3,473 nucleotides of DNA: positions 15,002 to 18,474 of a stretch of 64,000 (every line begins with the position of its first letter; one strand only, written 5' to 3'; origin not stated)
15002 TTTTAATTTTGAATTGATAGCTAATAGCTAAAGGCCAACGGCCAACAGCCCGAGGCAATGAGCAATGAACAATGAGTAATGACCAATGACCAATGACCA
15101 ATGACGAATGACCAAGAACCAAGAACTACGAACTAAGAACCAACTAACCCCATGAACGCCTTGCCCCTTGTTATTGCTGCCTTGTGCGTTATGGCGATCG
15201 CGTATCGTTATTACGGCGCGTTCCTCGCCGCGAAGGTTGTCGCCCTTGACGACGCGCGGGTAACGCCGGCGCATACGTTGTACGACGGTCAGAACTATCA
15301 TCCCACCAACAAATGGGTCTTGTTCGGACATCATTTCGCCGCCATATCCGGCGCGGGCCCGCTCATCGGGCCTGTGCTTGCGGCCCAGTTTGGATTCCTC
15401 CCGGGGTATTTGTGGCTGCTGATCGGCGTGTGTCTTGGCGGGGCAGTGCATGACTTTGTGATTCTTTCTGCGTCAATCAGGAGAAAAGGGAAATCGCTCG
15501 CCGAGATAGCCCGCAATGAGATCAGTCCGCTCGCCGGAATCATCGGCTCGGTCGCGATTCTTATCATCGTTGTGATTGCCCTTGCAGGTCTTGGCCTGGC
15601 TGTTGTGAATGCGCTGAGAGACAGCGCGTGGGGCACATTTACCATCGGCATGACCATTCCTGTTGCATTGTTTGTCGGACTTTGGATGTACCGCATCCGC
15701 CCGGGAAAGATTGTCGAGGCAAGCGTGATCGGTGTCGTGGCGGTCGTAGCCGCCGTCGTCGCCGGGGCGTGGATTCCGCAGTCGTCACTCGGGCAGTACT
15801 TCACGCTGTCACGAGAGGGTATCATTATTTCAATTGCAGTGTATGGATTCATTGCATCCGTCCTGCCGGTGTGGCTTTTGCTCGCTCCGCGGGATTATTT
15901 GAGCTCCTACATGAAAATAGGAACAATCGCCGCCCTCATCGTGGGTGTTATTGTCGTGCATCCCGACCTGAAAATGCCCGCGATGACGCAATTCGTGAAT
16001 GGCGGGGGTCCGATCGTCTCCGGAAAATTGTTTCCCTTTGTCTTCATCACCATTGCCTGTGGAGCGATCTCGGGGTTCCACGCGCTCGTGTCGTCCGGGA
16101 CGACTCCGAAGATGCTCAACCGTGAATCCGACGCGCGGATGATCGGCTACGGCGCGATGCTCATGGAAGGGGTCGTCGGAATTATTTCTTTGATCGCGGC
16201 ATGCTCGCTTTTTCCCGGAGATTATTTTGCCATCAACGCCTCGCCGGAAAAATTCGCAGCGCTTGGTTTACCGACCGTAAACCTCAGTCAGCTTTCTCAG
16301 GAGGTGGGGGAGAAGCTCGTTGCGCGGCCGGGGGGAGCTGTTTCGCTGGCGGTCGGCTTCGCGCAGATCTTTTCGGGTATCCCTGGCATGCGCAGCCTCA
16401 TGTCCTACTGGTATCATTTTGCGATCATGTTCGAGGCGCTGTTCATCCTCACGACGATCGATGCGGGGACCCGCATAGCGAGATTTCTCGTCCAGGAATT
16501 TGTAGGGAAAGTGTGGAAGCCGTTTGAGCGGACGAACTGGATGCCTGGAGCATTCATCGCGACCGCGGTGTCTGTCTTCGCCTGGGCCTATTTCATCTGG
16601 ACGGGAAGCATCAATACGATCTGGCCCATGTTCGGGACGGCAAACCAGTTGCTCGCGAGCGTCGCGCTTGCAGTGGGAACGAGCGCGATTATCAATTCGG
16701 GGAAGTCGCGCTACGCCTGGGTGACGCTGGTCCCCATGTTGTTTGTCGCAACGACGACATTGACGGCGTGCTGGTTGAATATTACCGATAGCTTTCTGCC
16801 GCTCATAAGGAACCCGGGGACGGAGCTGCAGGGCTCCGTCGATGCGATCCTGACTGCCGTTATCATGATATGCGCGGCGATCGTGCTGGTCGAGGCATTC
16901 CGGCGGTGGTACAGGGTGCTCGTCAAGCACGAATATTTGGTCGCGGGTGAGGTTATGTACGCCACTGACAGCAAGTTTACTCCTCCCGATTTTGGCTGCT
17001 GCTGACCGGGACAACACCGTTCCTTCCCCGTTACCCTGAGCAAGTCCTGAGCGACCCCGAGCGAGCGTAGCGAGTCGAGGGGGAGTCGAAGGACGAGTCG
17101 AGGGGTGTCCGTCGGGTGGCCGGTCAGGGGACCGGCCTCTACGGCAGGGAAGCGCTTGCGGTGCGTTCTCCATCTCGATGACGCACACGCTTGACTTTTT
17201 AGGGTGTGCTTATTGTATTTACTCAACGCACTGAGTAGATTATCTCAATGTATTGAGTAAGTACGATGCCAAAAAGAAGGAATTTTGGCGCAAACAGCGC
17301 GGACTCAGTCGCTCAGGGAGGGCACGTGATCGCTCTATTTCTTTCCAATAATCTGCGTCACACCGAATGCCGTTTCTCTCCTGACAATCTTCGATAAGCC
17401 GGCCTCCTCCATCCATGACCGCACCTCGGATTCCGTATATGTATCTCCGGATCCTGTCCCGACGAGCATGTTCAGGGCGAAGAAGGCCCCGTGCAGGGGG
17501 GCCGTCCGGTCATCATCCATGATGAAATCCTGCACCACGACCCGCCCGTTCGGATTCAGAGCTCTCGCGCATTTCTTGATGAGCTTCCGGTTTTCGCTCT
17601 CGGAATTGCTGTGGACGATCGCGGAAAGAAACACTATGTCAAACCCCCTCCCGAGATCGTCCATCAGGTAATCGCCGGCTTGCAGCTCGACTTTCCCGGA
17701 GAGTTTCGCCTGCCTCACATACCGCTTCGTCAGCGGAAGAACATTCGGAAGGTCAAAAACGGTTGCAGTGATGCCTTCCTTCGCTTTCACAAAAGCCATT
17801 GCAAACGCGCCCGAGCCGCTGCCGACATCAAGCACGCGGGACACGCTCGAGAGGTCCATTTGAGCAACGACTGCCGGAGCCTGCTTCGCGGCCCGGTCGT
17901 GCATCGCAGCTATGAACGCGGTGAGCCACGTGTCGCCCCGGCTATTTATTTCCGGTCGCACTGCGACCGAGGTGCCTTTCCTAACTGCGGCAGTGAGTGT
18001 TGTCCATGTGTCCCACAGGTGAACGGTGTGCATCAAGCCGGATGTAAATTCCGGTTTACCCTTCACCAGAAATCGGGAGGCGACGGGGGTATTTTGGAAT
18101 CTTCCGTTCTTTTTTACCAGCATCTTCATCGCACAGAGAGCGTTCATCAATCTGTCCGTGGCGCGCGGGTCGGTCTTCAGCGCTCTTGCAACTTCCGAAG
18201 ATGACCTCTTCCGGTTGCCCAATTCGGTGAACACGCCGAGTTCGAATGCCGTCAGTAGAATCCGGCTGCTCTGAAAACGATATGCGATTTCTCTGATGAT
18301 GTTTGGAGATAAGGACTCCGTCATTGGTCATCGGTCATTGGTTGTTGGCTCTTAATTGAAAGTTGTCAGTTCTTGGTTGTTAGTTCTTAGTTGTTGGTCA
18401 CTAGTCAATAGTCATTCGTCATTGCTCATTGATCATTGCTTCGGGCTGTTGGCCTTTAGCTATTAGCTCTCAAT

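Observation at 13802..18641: Repeat family 1: three co-oriented copies of a promoter-bearing element immediately upstream of rnhB, cstA and the O-methyltransferase gene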

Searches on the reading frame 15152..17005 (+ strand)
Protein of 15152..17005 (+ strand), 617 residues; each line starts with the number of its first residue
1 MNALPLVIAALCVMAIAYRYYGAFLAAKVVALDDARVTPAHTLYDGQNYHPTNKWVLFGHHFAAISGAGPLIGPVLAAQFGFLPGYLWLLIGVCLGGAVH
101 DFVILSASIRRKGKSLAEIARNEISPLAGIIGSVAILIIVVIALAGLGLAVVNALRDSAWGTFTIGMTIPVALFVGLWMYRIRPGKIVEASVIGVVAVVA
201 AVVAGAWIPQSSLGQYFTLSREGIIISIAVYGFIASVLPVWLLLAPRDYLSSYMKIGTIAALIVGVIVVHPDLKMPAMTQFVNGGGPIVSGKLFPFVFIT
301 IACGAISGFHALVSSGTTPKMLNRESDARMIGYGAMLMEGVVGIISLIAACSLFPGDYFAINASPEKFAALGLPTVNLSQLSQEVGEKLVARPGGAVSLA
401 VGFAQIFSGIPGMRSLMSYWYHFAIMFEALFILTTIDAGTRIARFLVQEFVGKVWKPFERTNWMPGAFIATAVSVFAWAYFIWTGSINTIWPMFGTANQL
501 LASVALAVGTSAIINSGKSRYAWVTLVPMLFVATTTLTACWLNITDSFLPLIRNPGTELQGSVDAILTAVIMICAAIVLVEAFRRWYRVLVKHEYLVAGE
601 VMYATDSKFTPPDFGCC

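Call 11: find_encoding_contigs(protein=window:15152-17005:+, flank=10000, max_places=6)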
Protein window:15152-17005:+ (617 aa): 1 contig read that carries it; 1 place shown.
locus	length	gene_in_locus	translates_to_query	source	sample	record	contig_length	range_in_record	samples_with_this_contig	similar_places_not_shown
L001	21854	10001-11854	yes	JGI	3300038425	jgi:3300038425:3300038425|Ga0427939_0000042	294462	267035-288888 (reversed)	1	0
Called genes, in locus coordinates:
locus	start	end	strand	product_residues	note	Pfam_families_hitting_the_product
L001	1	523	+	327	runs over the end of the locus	PF00291:PALP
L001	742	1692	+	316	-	PF01075:Glyco_transf_9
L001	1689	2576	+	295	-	PF11306:DUF3108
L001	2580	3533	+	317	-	-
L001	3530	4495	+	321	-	PF02517:Rce1-like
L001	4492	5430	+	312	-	PF01148:CTP_transf_1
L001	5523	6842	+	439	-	PF20094:GWxTD_dom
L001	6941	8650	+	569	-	PF07244:POTRA, PF08478:POTRA_1 (faint), PF08479:POTRA_2 (faint), PF07244:POTRA, PF01103:Omp85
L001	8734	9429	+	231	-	PF01351:RNase_HII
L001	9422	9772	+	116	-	PF08378:NERD (weak), PF02021:UPF0102, PF01939:NucS_C (weak)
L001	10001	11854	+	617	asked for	PF02554:CstA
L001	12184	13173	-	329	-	PF08100:Dimerisation, PF00891:Methyltransf_2, PF05175:MTS (weak), PF13489:Methyltransf_23, PF08241:Methyltransf_11 (weak), PF08242:Methyltransf_12 (weak), PF13649:Methyltransf_25, PF13847:Methyltransf_31 (weak)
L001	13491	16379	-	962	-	PF13086:AAA_11, PF13604:AAA_30 (faint)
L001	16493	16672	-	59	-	PF04241:DUF423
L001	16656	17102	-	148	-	PF14489:QueF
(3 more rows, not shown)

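Call 21: find_homologous_proteins(query=window:15152-17005:+, max_evalue=1e-100)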
Query window:15152-17005:+ (617 aa): 8000 proteins with E <= 1e-100 among 8000 candidates; the best 120 are listed.
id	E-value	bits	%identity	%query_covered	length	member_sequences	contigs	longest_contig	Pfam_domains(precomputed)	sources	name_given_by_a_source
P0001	0.0e+0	1346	99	100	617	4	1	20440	PF02554.21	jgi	jgi:carbon starvation protein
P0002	0.0e+0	1297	94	100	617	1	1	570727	PF02554.21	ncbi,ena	-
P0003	0.0e+0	1233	90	100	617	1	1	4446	PF02554.21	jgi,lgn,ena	-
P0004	0.0e+0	1139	81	100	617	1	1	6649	PF02554.21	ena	-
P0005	0.0e+0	1139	82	100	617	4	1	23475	PF02554.21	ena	-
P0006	0.0e+0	1138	81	100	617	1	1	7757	PF02554.21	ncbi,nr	ncbi:MAG TPA: carbon starvation protein A [Bacteroidota bacterium]|nr:carbon starvation protein A [B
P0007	0.0e+0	1134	80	100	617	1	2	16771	PF02554.21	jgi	jgi:carbon starvation protein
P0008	0.0e+0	1133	81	100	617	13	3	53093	PF02554.21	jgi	jgi:carbon starvation protein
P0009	0.0e+0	1133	80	100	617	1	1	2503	PF02554.21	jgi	jgi:carbon starvation protein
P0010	0.0e+0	1130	80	100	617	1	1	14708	PF02554.21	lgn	-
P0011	0.0e+0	1129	80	100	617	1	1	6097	PF02554.21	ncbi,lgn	-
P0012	0.0e+0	1125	80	100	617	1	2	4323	PF02554.21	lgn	-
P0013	0.0e+0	1124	80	100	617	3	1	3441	PF02554.21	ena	-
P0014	0.0e+0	1124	80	100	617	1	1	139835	PF02554.21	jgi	jgi:carbon starvation protein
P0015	0.0e+0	1123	81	100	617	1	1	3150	PF02554.21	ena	-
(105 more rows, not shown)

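Call 22: find_encoding_contigs(protein=P0002, flank=10000, max_places=2)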
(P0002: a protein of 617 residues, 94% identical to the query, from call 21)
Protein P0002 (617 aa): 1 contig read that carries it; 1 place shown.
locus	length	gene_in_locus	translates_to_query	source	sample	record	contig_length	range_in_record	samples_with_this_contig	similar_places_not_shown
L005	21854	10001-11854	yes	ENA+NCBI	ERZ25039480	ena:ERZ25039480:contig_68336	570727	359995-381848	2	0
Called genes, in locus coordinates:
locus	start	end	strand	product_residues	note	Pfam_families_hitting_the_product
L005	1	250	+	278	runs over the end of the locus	PF18962:Por_Secre_tail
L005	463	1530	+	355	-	PF01075:Glyco_transf_9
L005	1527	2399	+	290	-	PF11306:DUF3108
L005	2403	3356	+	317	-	-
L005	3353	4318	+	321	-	PF02517:Rce1-like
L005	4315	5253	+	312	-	PF01148:CTP_transf_1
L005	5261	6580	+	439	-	PF20094:GWxTD_dom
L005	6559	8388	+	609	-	PF07244:POTRA, PF08478:POTRA_1 (faint), PF08479:POTRA_2 (faint), PF07244:POTRA, PF01103:Omp85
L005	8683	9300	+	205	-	PF01351:RNase_HII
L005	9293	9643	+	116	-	PF08378:NERD, PF02021:UPF0102, PF01939:NucS_C (weak)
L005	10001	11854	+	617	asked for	PF02554:CstA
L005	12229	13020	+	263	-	PF13385:Laminin_G_3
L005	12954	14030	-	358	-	PF08100:Dimerisation, PF00891:Methyltransf_2, PF13489:Methyltransf_23, PF05175:MTS (weak), PF08241:Methyltransf_11 (weak), PF08242:Methyltransf_12 (weak), PF13649:Methyltransf_25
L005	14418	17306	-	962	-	PF13086:AAA_11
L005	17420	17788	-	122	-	PF04241:DUF423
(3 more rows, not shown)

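Call 23: find_encoding_contigs(protein=P0001, flank=10000, max_places=2)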
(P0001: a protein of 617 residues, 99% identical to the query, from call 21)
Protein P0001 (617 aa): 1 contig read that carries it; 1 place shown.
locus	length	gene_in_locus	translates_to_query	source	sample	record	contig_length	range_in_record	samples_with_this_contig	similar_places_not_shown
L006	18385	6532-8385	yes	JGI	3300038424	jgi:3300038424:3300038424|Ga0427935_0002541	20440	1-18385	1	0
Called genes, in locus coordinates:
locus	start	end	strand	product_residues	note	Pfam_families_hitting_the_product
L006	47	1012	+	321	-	PF02517:Rce1-like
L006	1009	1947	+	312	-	PF01148:CTP_transf_1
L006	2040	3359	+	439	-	PF20094:GWxTD_dom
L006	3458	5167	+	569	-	PF07244:POTRA, PF08478:POTRA_1 (faint), PF08479:POTRA_2 (faint), PF07244:POTRA, PF01103:Omp85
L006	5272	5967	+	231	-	PF01351:RNase_HII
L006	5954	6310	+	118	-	PF08378:NERD (weak), PF02021:UPF0102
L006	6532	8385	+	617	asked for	PF02554:CstA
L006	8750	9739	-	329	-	PF08100:Dimerisation, PF00891:Methyltransf_2, PF13489:Methyltransf_23, PF08241:Methyltransf_11 (weak), PF08242:Methyltransf_12 (weak), PF13649:Methyltransf_25, PF13847:Methyltransf_31 (weak)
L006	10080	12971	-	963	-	PF13086:AAA_11, PF13604:AAA_30 (faint)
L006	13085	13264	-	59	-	PF04241:DUF423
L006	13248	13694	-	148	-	PF14489:QueF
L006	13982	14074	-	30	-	-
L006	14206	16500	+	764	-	PF13432:TPR_16 (faint), PF12895:ANAPC3 (faint), PF25063:ARM_TT21_C (faint), PF00515:TPR_1 (faint), PF07719:TPR_2 (faint), PF13176:TPR_7 (faint), PF14559:TPR_19, PF13424:TPR_12 (weak), +7 more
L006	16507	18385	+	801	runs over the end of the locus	PF00515:TPR_1 (faint), PF07719:TPR_2 (faint), PF12895:ANAPC3 (faint), PF13371:TPR_9 (faint), PF13414:TPR_11 (faint), PF13428:TPR_14 (faint), PF13432:TPR_16 (faint), PF14559:TPR_19 (faint), +1 more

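Call 24: find_encoding_contigs(protein=P0008, flank=10000, max_places=2)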
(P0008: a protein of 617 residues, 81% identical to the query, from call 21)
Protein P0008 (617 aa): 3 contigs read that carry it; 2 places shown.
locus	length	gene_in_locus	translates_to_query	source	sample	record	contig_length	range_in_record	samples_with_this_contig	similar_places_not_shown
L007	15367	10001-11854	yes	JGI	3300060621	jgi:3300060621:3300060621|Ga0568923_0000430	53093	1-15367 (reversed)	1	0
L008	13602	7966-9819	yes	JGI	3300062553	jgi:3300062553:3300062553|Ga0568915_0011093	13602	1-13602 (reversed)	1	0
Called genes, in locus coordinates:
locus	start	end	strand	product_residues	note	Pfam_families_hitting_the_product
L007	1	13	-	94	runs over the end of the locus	-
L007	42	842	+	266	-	PF11306:DUF3108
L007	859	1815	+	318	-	-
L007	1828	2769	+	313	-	PF02517:Rce1-like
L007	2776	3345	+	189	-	PF12773:DZR, PF13240:Zn_Ribbon_1 (faint), PF13248:Zn_ribbon_3 (faint), PF17032:Zn_ribbon_15 (weak), PF09413:DUF2007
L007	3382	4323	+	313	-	PF01148:CTP_transf_1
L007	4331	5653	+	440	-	PF00919:UPF0004, PF04055:Radical_SAM, PF18693:TRAM_2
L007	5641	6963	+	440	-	PF20094:GWxTD_dom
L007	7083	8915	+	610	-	PF07244:POTRA, PF08478:POTRA_1 (faint), PF08479:POTRA_2 (faint), PF07244:POTRA, PF01103:Omp85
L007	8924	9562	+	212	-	PF01351:RNase_HII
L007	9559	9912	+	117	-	PF08378:NERD (weak), PF02021:UPF0102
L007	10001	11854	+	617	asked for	PF02554:CstA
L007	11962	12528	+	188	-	PF01797:Y1_Tnp (weak)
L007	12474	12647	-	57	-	-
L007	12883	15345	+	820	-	PF00989:PAS, PF08448:PAS_4, PF13426:PAS_9, PF01590:GAF (weak), PF13185:GAF_2, PF00512:HisKA, PF02518:HATPase_c, PF00072:Response_reg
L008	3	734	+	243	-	?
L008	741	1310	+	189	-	PF12773:DZR, PF13240:Zn_Ribbon_1 (faint), PF13248:Zn_ribbon_3 (faint), PF17032:Zn_ribbon_15 (weak), PF09413:DUF2007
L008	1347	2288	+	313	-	PF01148:CTP_transf_1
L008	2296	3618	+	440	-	PF00919:UPF0004, PF04055:Radical_SAM, PF18693:TRAM_2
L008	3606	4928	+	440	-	PF20094:GWxTD_dom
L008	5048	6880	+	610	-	PF07244:POTRA, PF08478:POTRA_1 (faint), PF08479:POTRA_2 (faint), PF07244:POTRA, PF01103:Omp85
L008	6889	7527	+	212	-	PF01351:RNase_HII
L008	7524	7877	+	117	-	PF08378:NERD (weak), PF02021:UPF0102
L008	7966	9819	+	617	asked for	PF02554:CstA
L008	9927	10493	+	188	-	PF01797:Y1_Tnp (weak)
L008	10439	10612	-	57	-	-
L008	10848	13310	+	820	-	PF00989:PAS, PF08448:PAS_4, PF13426:PAS_9, PF01590:GAF (weak), PF13185:GAF_2, PF00512:HisKA, PF02518:HATPase_c, PF00072:Response_reg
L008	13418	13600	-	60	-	?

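Call 32: find_encoding_contigs(protein=P0003, flank=10000, max_places=2)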
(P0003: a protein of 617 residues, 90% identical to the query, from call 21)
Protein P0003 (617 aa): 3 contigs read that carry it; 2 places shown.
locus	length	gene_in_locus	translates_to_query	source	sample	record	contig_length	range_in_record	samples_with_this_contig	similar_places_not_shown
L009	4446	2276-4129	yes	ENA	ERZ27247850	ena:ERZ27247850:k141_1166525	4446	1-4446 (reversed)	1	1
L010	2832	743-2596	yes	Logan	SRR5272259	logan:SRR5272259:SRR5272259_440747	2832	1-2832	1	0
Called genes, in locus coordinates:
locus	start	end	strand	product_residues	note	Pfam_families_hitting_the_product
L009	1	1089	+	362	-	?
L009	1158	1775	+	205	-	PF01351:RNase_HII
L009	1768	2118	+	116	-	PF08378:NERD, PF02021:UPF0102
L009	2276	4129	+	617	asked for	PF02554:CstA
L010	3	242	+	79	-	?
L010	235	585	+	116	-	PF08378:NERD, PF02021:UPF0102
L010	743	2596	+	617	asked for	PF02554:CstA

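Call 33: find_encoding_contigs(protein=P0005, flank=10000, max_places=2)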
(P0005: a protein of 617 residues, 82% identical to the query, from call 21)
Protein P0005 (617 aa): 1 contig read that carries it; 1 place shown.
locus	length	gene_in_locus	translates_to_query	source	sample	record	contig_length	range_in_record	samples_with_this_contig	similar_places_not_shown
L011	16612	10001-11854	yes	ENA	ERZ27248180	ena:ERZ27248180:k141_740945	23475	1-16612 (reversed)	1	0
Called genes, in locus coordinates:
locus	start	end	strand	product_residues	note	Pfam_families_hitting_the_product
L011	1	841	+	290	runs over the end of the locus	PF11306:DUF3108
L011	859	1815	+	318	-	-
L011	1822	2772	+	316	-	PF02517:Rce1-like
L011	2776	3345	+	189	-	PF12773:DZR, PF13240:Zn_Ribbon_1 (faint), PF13248:Zn_ribbon_3 (faint), PF09413:DUF2007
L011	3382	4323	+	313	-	PF01148:CTP_transf_1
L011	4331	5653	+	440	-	PF00919:UPF0004, PF04055:Radical_SAM, PF18693:TRAM_2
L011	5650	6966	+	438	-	PF20094:GWxTD_dom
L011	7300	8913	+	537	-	PF07244:POTRA, PF08478:POTRA_1 (faint), PF07244:POTRA, PF01103:Omp85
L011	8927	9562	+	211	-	PF01351:RNase_HII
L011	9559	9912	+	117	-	PF08378:NERD, PF02021:UPF0102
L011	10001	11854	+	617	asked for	PF02554:CstA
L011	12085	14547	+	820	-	PF00989:PAS, PF08448:PAS_4, PF13426:PAS_9, PF01590:GAF (faint), PF13185:GAF_2 (faint), PF00512:HisKA, PF02518:HATPase_c, PF00072:Response_reg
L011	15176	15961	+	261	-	-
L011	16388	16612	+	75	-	?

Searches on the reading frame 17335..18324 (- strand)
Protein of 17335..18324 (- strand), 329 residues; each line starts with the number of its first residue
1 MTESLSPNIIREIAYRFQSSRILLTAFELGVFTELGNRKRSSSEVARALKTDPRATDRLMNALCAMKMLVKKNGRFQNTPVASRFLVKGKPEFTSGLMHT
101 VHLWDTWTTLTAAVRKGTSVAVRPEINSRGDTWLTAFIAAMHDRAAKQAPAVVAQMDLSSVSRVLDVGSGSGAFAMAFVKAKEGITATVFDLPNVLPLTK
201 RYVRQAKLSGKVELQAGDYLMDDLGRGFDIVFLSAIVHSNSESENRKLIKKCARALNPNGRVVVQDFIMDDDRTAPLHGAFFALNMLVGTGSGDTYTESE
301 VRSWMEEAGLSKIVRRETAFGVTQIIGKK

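Call 38: search_protein_families(library=pfam, proteins=[window:17335-18324:-])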
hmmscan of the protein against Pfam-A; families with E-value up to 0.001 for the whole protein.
window:17335-18324:- (329 aa): 9 families
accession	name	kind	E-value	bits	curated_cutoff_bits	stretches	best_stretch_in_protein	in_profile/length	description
PF00891.24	Methyltransf_2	-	8.7e-30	104.1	22.3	1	128-310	30-209/210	O-methyltransferase domain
PF08100.18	Dimerisation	-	1e-15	57.7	25.6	1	9-87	8-92/93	O-methyltransferase dimerisation domain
PF13489.12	Methyltransf_23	-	8.1e-10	39.1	27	1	158-311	20-160/164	Methyltransferase domain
PF13649.12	Methyltransf_25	-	5.5e-09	37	27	1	164-260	1-97/97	Methyltransferase domain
PF13847.12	Methyltransf_31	-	1.1e-07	32.1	27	1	161-309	4-145/145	Methyltransferase domain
PF08241.18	Methyltransf_11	-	1.2e-07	32.6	21.2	1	165-264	1-95/95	Methyltransferase domain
PF08242.18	Methyltransf_12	-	5.2e-07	30.8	30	1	165-262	1-98/98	Methyltransferase domain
PF05175.20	MTS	-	1.2e-05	25.4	23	1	153-264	24-138/170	Methyltransferase small domain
PF10294.15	Methyltransf_16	-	3.6e-05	24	21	1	148-263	39-154/174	Lysine methyltransferase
